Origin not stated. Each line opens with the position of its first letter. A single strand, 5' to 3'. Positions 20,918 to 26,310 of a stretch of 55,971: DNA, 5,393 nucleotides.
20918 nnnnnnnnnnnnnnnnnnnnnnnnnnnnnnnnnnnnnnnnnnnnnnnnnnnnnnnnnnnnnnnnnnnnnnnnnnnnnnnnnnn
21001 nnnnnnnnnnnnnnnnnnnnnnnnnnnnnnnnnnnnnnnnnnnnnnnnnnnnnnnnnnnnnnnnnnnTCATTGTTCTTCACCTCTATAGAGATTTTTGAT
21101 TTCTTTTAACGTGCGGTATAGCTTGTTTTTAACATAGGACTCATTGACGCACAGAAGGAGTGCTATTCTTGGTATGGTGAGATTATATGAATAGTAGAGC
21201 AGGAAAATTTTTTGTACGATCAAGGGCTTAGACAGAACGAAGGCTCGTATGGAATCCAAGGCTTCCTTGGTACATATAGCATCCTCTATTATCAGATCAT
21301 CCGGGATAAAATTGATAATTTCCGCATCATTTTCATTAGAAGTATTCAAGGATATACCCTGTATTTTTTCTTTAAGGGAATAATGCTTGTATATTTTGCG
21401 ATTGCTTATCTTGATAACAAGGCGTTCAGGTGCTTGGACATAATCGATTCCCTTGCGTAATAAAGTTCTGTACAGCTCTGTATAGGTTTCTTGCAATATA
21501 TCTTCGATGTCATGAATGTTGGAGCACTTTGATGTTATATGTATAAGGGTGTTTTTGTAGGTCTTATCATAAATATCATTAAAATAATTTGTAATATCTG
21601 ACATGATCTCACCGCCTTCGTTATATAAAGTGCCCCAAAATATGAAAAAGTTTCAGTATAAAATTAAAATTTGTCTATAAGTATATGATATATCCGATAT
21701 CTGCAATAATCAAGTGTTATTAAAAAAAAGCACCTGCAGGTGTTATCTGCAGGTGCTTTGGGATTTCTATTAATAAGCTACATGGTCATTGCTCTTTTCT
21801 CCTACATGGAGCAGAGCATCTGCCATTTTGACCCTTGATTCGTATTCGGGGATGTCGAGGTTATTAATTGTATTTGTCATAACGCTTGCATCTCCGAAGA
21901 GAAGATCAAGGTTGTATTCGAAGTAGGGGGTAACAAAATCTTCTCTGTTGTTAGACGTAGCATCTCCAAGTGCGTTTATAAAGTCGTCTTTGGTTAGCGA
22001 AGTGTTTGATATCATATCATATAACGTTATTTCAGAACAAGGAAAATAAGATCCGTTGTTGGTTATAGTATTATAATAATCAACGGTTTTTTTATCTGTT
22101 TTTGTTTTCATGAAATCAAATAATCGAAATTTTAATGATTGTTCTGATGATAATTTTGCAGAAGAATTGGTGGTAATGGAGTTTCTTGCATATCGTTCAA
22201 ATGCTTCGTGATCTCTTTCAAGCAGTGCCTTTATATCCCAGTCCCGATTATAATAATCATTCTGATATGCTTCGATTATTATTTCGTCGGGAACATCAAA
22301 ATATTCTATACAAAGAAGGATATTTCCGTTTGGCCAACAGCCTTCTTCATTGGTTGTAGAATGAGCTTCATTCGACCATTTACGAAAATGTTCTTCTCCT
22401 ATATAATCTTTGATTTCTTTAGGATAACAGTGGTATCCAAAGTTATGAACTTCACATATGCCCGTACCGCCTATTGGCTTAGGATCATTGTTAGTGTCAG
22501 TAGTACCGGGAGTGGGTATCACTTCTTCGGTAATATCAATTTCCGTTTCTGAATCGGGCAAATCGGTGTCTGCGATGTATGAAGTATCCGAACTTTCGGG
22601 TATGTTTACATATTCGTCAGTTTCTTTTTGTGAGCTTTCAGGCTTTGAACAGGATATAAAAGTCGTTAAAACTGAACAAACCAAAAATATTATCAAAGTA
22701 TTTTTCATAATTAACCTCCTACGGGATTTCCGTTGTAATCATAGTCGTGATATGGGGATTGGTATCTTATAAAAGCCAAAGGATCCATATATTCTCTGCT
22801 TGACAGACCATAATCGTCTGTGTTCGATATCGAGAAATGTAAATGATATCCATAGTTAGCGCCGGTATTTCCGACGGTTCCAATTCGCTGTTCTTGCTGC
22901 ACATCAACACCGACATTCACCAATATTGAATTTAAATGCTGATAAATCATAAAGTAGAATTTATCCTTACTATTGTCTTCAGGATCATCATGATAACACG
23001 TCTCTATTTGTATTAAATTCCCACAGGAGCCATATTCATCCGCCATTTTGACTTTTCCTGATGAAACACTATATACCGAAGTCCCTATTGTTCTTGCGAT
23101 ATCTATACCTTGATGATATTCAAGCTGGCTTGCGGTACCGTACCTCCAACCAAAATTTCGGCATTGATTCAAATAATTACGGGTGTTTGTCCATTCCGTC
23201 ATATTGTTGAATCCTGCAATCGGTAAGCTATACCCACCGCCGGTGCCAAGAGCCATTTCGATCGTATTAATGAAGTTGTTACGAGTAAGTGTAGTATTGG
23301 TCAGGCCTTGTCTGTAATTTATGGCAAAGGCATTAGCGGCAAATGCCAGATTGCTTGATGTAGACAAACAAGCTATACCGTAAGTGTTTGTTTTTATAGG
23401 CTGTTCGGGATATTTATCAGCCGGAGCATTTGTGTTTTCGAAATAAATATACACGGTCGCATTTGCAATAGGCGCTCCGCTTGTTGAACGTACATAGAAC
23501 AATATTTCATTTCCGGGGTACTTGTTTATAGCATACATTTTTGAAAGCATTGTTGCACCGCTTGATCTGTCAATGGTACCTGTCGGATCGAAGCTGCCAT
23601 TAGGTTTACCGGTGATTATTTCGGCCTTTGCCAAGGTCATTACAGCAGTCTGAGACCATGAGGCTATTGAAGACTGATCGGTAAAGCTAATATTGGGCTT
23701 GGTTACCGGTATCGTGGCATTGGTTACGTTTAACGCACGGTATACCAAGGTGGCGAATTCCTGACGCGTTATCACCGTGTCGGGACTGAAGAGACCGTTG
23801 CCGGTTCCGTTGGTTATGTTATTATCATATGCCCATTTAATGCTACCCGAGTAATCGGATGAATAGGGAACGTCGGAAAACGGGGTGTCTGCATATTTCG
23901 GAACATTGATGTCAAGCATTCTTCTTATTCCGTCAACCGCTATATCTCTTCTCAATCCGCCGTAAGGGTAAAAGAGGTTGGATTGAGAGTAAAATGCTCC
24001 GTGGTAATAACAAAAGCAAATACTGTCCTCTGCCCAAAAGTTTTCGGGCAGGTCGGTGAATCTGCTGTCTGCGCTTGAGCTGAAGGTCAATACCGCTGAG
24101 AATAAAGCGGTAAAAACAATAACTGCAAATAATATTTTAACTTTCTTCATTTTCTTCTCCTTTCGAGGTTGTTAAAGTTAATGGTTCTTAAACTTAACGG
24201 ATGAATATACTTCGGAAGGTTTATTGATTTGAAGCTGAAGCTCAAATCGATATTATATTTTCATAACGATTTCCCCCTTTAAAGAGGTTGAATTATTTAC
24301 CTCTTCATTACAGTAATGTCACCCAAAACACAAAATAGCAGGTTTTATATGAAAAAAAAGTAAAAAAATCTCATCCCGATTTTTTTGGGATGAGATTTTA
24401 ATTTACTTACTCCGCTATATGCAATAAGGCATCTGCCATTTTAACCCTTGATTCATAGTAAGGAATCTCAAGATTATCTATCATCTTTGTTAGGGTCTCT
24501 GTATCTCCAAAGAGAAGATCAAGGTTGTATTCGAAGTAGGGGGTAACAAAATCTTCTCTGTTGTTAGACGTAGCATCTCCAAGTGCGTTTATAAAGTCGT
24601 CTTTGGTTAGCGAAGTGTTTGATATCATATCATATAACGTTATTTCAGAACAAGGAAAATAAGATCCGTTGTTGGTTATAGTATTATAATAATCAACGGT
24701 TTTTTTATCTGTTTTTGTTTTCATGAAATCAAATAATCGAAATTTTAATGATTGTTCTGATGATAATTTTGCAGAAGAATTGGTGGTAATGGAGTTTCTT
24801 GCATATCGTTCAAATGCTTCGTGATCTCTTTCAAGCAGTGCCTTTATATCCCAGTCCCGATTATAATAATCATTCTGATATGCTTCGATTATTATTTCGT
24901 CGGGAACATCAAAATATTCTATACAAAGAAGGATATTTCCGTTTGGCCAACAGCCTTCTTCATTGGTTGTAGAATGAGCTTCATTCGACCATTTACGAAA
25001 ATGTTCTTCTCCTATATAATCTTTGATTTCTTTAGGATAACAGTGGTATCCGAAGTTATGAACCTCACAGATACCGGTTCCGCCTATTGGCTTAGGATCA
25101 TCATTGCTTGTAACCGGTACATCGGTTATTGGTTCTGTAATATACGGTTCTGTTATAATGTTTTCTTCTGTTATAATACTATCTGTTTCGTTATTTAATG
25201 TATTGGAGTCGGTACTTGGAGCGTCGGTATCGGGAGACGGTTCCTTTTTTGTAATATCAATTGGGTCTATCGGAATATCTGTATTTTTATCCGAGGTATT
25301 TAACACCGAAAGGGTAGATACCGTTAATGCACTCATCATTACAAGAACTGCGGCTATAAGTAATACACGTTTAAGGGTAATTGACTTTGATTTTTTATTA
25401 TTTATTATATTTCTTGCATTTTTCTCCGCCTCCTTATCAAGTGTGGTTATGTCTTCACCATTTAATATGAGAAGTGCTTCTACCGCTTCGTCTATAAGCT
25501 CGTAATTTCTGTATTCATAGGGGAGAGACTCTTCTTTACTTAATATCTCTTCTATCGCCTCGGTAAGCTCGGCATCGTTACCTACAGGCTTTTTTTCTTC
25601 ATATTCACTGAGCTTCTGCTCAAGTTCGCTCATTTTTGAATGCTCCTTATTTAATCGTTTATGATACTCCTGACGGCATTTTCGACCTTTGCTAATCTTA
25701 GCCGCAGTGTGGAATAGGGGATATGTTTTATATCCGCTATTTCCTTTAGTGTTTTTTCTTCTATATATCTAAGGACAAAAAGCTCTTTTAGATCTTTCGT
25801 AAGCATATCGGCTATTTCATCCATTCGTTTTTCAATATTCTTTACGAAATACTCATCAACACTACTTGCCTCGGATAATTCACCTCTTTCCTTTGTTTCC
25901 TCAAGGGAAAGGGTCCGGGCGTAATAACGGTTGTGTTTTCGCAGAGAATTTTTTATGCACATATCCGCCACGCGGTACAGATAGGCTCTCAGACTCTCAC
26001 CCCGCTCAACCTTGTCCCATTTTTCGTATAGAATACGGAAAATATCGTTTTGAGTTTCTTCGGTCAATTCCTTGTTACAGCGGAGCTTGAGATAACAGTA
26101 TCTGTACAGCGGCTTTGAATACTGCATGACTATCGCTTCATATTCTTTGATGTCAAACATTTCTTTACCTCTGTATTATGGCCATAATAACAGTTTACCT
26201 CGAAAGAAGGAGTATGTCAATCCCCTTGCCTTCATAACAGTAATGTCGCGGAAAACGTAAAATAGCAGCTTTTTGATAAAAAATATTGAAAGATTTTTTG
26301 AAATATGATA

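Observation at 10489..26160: Family of three sigma/anti-sigma-like modules plus one free lipoprotein sharing an unrecognised extracytoplasmic domain of about 240 aa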

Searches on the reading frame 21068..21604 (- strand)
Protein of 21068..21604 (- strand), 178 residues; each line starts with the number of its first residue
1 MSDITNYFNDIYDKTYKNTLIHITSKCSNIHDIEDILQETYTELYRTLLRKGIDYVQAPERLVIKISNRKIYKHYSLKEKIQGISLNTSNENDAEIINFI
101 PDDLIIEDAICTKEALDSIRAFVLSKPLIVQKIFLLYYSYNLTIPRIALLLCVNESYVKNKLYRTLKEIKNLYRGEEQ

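Call 4: search_protein_families(library=pfam, proteins=[window:21068-21604:-], max_evalue=1)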
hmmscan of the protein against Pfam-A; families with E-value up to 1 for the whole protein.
window:21068-21604:- (178 aa): 3 families
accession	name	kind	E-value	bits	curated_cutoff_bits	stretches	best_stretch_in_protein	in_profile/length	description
PF08281.18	Sigma70_r4_2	-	0.00013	22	25.7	1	130-168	15-53/54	Sigma-70, region 4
PF10407.14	Cytokin_check_N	-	0.16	12.4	22.6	1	20-50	4-34/71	Cdc14 phosphatase binding protein N-terminus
PF04542.20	Sigma70_r2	-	0.2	11.9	24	1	25-50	14-40/71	Sigma-70 region 2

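Call 5: search_protein_families(library=ncbifam, proteins=[window:21068-21604:-], max_evalue=1)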
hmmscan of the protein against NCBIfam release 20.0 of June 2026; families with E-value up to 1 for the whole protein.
window:21068-21604:- (178 aa): 24 families
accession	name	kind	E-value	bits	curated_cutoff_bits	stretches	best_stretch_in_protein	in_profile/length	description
TIGR02985.1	Sig70_bacteroi1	subfamily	1.3e-09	38.5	126.4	1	7-171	2-160/162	RNA polymerase sigma-70 factor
TIGR02937.1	sigma70-ECF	superfamily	3.4e-08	33.3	42.9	1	15-171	9-163/165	sigma-70 family RNA polymerase sigma factor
NF009193.0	PRK12541.1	equivalog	2.7e-06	27.7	171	1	7-172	6-159/161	RNA polymerase sigma factor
NF009195.0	PRK12543.1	subfamily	3.7e-06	26.6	197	1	7-173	21-178/192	RNA polymerase sigma factor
NF007226.0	PRK09644.1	equivalog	8.4e-06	25.9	199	1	10-177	5-161/166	RNA polymerase sigma factor SigM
TIGR02950.1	SigM_subfam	subfamily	1.7e-05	24.7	147.95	1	9-173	3-158/159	RNA polymerase sigma factor, SigM family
NF006930.0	PRK09415.1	subfamily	1.8e-05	24.7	198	1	18-173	27-175/179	RNA polymerase factor sigma C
NF058625.1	sigma_PG0214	equivalog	3.3e-05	23.7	130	1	20-174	17-162/170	GFO_1088 family ECF-type sigma factor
NF009194.0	PRK12542.1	equivalog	5.2e-05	23.5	211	1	19-175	21-172/185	RNA polymerase sigma factor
TIGR02952.1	Sig70_famx2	equivalog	0.00017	21.5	206.45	1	7-171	12-168/170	ECF subfamily RNA polymerase sigma factor, BldN family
NF008891.0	PRK11924.1-5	subfamily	0.0005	20.2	259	1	28-175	25-165/171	RNA polymerase sigma factor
NF008888.0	PRK11922.1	equivalog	0.00069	19.3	204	1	31-169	55-192/231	RNA polymerase sigma factor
NF007220.0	PRK09639.1-5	equivalog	0.00091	19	260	1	6-173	3-164/181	RNA polymerase sigma factor SigX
NF053879.1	RNAPolSigSigVBac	equivalog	0.0012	18.5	190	1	127-173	109-155/160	RNA polymerase sigma factor SigV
NF007215.0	PRK09637.1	equivalog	0.0016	18.5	212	1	10-92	5-85/181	RNA polymerase sigma factor SigZ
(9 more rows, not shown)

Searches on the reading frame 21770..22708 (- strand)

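Call 4: search_protein_families(library=pfam, proteins=[window:21770-22708:-], max_evalue=1)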
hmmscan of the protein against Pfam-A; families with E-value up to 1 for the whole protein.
window:21770-22708:- (312 aa): 0 families

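Call 5: search_protein_families(library=ncbifam, proteins=[window:21770-22708:-], max_evalue=1)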
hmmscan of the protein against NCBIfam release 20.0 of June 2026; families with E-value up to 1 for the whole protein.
window:21770-22708:- (312 aa): 1 family
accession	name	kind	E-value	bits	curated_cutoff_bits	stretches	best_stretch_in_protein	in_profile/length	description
TIGR04454.1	Lepto_4Cys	hypoth_equivalog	0.04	14.4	35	1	1-35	1-35/92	TIGR04454 family lipoprotein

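Call 82: search_protein_families(library=padloc, proteins=[window:21770-22708:-], max_evalue=0.1)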
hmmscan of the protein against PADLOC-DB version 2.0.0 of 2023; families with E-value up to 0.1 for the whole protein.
window:21770-22708:- (312 aa): 0 families

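Call 83: search_protein_families(library=phrogs, proteins=[window:21770-22708:-], max_evalue=0.1)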
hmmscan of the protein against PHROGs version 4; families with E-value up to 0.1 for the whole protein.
window:21770-22708:- (312 aa): 1 family
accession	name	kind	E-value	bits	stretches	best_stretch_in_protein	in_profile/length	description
phrog_23917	-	unknown function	0.026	15.4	1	133-163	17-47/72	-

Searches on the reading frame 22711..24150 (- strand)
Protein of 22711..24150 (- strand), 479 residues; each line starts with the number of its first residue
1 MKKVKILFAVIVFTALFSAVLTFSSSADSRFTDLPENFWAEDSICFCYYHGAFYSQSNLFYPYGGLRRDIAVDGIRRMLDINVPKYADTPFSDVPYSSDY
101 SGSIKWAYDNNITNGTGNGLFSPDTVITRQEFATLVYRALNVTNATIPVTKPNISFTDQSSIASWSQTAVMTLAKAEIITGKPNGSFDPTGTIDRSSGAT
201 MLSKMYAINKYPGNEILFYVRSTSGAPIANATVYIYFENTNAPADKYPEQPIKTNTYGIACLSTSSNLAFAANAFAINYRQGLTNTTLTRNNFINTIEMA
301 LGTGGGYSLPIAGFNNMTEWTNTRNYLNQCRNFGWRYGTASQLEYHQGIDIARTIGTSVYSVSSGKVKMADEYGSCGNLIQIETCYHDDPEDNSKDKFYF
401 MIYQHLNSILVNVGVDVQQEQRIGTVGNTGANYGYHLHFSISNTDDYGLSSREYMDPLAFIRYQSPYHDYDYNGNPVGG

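Call 4: search_protein_families(library=pfam, proteins=[window:22711-24150:-], max_evalue=1)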
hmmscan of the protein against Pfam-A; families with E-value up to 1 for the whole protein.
window:22711-24150:- (479 aa): 2 families
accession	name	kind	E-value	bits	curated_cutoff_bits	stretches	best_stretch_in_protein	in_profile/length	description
PF00395.25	SLH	-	6.2e-25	87.3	20.8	2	90-133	1-44/44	S-layer homology domain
PF01551.29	Peptidase_M23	-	2.5e-21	76.1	28.7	1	345-444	2-90/96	Peptidase family M23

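Call 90: find_related_loci(query=A7, collection=metagenome_contigs, flank=5000)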
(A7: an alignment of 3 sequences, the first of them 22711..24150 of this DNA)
Query A7 (479 aa) in metagenome_contigs; peptide patterns used: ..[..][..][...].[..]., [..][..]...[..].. (x = any residue, [..] = any of these).
302 stretches matched a pattern; 15 encode a relative of the query (tblastn E <= 1e-3); 15 distinct loci.
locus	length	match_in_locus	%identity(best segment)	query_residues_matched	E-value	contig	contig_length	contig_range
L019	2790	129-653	33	31-205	5e-24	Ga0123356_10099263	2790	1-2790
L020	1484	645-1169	30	31-206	1e-22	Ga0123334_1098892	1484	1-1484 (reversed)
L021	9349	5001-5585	29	15-205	5e-21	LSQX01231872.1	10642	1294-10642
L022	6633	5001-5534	28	30-209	2e-13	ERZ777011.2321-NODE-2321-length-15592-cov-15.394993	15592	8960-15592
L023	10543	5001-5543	29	31-204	3e-13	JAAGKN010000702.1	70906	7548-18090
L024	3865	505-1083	27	19-205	6e-13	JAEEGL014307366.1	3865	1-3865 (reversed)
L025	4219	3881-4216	35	31-142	6e-13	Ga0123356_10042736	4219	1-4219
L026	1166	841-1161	36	30-136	4e-13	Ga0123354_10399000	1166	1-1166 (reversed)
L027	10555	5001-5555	27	28-204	3e-12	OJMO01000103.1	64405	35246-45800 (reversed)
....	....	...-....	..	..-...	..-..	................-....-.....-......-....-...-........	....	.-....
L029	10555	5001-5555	26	28-204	6e-11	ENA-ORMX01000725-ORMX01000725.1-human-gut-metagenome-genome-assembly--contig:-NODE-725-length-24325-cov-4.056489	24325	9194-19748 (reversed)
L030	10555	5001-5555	26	28-204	6e-11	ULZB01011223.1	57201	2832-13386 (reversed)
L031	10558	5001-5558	48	58-209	1e-10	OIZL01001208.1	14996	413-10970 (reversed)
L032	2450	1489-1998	33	58-202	2e-8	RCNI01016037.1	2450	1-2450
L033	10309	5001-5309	32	333-441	1e-7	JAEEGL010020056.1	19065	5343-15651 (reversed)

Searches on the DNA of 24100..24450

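Call 58: search_rna_families(source=window, start=24100, end=24450, threshold=evalue, max_evalue=1)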
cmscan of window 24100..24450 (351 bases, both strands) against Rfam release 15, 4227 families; matches with E-value up to 1: 13.
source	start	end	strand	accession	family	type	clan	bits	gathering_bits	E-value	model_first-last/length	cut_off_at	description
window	24342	24399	+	RF02495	ohsC_RNA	Gene; antitoxin;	-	30.1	50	0.0089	1-77/77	no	Oppression of Hydrophobic ORF by sRNA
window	24270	24400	+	RF02452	ncr1575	Gene; sRNA;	-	29.5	60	0.016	1-212/212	no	Bacillus sRNA ncr1575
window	24355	24409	-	RF03751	mir-7445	Gene; miRNA;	-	27.7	79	0.0061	1-60/60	no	mir-7445 microRNA precursor family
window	24357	24411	+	RF03751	mir-7445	Gene; miRNA;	-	25.9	79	0.018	1-60/60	no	mir-7445 microRNA precursor family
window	24347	24408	+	RF00616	LhrC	Gene; sRNA;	CL00114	24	110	0.16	1-111/111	no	Listeria LhrC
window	24358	24400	-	RF02433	SpF36_sRNA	Gene; sRNA;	-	22.1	48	0.86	4-41/51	no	Streptococcus sRNA SpF36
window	24358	24408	+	RF00850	mir-259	Gene; miRNA;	-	20.2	50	0.092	1-78/78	no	mir-259 microRNA precursor family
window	24356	24400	+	RF02416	TCV_H4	Cis-reg;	-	18.9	50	0.73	1-51/51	no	Turnip crinkle virus 3'UTR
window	24354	24450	-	RF00557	L10_leader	Cis-reg; leader;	-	18.6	44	0.68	58-138/138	5'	Ribosomal protein L10 leader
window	24304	24410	+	RF00557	L10_leader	Cis-reg; leader;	-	18.3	44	0.77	1-138/138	no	Ribosomal protein L10 leader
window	24358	24408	-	RF00850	mir-259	Gene; miRNA;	-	17.3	50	0.6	1-78/78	no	mir-259 microRNA precursor family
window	24358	24409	-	RF04157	MIR9486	Gene; miRNA;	-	16.9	100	0.88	1-119/119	no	MIR9486 microRNA precursor family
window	24360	24450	+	RF02778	FdoG1_thermometer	Cis-reg; thermoregulator;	-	13.3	50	0.46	1-103/193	3'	FdoG-1 5' UTR thermometer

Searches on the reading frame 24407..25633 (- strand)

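Call 4: search_protein_families(library=pfam, proteins=[window:24407-25633:-], max_evalue=1)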
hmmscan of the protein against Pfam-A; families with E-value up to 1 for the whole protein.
window:24407-25633:- (408 aa): 0 families

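Call 5: search_protein_families(library=ncbifam, proteins=[window:24407-25633:-], max_evalue=1)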
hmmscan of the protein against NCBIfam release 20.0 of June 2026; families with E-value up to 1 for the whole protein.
window:24407-25633:- (408 aa): 0 families

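Call 82: search_protein_families(library=padloc, proteins=[window:24407-25633:-], max_evalue=0.1)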
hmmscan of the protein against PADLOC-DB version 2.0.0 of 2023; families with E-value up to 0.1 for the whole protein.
window:24407-25633:- (408 aa): 0 families

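Call 83: search_protein_families(library=phrogs, proteins=[window:24407-25633:-], max_evalue=0.1)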
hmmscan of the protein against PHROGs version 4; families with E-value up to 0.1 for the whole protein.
window:24407-25633:- (408 aa): 1 family
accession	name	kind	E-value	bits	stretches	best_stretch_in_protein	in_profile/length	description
phrog_23917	-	unknown function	0.048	14.6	0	237-267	17-47/72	-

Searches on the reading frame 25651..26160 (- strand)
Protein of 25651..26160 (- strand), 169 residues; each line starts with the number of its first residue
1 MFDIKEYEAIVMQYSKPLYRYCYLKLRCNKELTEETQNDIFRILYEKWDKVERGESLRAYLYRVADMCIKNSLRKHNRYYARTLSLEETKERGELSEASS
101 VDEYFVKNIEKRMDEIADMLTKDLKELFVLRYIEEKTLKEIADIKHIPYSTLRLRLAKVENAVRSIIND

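Call 4: search_protein_families(library=pfam, proteins=[window:25651-26160:-], max_evalue=1)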
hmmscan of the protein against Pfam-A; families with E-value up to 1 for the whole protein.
window:25651-26160:- (169 aa): 5 families
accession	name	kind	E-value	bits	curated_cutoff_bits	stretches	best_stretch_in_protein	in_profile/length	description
PF08281.18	Sigma70_r4_2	-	1e-07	31.9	25.7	1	113-157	4-48/54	Sigma-70, region 4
PF04542.20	Sigma70_r2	-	2.8e-07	30.7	24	1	11-78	2-70/71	Sigma-70 region 2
PF04545.22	Sigma70_r4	-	4.1e-05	23.4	24.1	1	120-157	5-42/50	Sigma-70, region 4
PF18664.7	CdiA_C_tRNase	-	0.042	14.6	26.5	1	80-125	37-82/116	CdiA C-terminal tRNase domain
PF13384.12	HTH_23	-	0.11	12.7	24.6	1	124-153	6-35/50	Homeodomain-like domain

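Call 5: search_protein_families(library=ncbifam, proteins=[window:25651-26160:-], max_evalue=1)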
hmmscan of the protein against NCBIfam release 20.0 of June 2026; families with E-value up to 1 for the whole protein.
window:25651-26160:- (169 aa): 53 families (the best 25 are shown)
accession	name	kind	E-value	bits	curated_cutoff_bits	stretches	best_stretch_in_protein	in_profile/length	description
TIGR02985.1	Sig70_bacteroi1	subfamily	4.6e-15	56.2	126.4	1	6-158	2-153/162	RNA polymerase sigma-70 factor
TIGR02937.1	sigma70-ECF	superfamily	1.8e-14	53.7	42.9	1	7-160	3-158/165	sigma-70 family RNA polymerase sigma factor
NF009174.0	PRK12522.1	equivalog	1.4e-13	51.2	217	1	7-167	5-167/175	RNA polymerase sigma factor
NF007223.0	PRK09641.1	equivalog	2.6e-13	50.2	209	1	5-167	18-184/187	RNA polymerase sigma factor SigW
NF006930.0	PRK09415.1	subfamily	9.7e-13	48.3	198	1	9-166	20-174/179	RNA polymerase factor sigma C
NF009166.1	PRK12513.1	equivalog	1.7e-12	47.5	206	1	3-164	20-183/193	RNA polymerase sigma factor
NF058625.1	sigma_PG0214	equivalog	1e-11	44.9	130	1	4-166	3-160/170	GFO_1088 family ECF-type sigma factor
TIGR02952.1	Sig70_famx2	equivalog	1.5e-11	44.5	206.45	1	7-145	13-148/170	ECF subfamily RNA polymerase sigma factor, BldN family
TIGR02948.1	SigW_bacill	equivalog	7.5e-11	42.4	243.1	1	5-167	18-184/187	RNA polymerase sigma factor SigW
NF008891.0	PRK11924.1-5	subfamily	1.2e-10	41.8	259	1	6-167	4-163/171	RNA polymerase sigma factor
NF007215.0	PRK09637.1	equivalog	3.5e-10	40.2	212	1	7-167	3-154/181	RNA polymerase sigma factor SigZ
TIGR02983.1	SigE-fam_strep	subfamily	8.5e-10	38.8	141.55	1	5-160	6-151/162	SigE family RNA polymerase sigma factor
TIGR02950.1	SigM_subfam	subfamily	2.3e-09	37.3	147.95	1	8-158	3-149/159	RNA polymerase sigma factor, SigM family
NF007222.0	PRK09640.1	equivalog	2.4e-09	37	194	1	3-165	24-180/188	RNA polymerase sigma factor SigX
NF008888.0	PRK11922.1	equivalog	8.4e-09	35.4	204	1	3-167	28-196/231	RNA polymerase sigma factor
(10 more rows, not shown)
